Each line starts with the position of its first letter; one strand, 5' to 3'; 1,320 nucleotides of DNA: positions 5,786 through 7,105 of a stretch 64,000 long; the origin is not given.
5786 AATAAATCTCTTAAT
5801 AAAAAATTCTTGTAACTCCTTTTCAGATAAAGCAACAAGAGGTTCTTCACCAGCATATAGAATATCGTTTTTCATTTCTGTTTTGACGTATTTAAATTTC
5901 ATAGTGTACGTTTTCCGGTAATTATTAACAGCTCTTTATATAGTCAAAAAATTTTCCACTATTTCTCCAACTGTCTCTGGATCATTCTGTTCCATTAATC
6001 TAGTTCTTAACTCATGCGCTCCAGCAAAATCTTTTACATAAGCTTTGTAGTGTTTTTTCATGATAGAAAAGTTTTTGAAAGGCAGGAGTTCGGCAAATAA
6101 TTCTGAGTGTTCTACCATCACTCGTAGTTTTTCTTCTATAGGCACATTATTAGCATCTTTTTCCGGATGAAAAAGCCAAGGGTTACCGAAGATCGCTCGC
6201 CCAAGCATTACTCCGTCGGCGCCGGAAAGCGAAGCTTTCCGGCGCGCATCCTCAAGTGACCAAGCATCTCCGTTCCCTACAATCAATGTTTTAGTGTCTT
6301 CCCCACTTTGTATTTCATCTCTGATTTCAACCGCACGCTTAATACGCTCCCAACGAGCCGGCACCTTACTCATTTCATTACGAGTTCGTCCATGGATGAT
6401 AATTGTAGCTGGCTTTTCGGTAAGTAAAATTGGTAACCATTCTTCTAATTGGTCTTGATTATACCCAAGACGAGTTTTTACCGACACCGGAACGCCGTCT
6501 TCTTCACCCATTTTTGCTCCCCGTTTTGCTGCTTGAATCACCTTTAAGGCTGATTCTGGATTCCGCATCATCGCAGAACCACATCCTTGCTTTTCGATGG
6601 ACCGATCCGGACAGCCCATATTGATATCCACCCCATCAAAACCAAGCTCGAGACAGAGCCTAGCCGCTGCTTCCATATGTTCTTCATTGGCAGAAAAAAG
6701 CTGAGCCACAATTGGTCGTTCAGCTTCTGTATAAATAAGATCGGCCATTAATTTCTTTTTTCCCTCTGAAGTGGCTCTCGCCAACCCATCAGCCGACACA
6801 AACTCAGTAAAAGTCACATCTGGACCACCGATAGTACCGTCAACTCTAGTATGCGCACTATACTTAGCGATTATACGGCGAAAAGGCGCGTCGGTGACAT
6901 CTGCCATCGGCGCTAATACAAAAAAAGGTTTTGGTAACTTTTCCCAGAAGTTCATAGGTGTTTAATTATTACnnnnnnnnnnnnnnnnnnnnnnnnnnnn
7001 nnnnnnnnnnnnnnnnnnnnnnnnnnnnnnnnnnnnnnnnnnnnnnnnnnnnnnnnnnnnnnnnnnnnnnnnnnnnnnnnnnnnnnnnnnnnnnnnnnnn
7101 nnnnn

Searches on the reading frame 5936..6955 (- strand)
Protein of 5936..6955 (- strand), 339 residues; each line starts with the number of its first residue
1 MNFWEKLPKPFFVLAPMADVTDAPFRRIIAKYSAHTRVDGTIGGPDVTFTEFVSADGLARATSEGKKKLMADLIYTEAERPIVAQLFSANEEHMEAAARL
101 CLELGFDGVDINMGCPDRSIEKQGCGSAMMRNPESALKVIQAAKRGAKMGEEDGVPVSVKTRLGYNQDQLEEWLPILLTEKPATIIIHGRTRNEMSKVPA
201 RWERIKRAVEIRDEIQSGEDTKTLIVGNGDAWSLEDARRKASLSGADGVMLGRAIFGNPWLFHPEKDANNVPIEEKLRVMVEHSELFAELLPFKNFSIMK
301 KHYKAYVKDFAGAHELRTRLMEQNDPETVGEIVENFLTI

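Call 3: search_protein_families(library=pfam, proteins=[window:5936-6955:-], max_evalue=1)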
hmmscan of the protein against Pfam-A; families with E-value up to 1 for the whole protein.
window:5936-6955:- (339 aa): 2 families
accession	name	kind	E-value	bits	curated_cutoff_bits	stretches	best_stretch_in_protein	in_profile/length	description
PF01207.24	Dus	-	4e-59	200.7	20.4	1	14-333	2-302/311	Dihydrouridine synthase (Dus)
PF03074.21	GCS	-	0.17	11.6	25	1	168-221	32-81/372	Glutamate-cysteine ligase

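Call 69: find_encoding_contigs(protein=window:5936-6955:-, flank=3000, max_places=5)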
Protein window:5936-6955:- (339 aa): no gene with exactly this product is on record in the collection.
